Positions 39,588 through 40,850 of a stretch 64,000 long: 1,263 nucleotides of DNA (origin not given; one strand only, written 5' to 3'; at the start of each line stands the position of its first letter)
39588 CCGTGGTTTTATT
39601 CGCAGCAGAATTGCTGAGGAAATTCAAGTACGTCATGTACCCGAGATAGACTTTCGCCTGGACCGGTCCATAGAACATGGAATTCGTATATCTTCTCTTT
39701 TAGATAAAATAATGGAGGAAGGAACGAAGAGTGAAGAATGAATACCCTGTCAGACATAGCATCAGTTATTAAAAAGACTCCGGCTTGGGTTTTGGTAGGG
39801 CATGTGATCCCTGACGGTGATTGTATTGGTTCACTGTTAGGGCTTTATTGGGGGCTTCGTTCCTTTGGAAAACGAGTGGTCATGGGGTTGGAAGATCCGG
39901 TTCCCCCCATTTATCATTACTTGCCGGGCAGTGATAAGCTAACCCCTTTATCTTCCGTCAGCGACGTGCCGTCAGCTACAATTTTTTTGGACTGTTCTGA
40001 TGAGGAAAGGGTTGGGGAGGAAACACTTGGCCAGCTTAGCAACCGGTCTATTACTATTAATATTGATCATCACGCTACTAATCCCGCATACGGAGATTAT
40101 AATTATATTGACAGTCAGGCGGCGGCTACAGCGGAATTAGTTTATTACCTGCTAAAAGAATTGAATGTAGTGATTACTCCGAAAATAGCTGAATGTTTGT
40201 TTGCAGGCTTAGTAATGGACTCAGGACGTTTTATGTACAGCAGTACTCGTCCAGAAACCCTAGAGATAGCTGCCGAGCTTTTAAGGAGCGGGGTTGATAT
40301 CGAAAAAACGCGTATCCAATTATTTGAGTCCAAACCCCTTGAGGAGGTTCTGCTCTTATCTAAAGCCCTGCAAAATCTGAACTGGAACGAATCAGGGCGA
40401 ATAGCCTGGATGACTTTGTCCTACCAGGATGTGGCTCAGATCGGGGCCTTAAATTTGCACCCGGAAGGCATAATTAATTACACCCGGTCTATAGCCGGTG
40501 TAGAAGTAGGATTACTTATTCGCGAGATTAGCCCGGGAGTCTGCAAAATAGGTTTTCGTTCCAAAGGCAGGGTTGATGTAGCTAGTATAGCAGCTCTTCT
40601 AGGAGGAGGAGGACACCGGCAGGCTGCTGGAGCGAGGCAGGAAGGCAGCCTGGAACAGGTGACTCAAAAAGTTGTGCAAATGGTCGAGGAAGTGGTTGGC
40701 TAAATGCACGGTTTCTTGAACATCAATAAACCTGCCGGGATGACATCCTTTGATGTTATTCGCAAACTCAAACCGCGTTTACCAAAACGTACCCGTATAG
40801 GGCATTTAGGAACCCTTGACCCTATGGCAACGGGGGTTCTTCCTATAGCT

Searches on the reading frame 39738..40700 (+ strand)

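Call 23: search_protein_families(library=pfam, proteins=[window:39738-40700:+], max_evalue=0.0001)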
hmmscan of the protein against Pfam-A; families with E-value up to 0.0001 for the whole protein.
window:39738-40700:+ (321 aa): 2 families
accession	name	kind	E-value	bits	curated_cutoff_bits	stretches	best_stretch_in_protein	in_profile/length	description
PF01368.27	DHH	-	3.5e-18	66.5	28.1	1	18-157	3-124/125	DHH family, N-terminal domain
PF02272.25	DHHA1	-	5.4e-09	36.9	25.9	1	245-319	21-99/102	DHHA1 domain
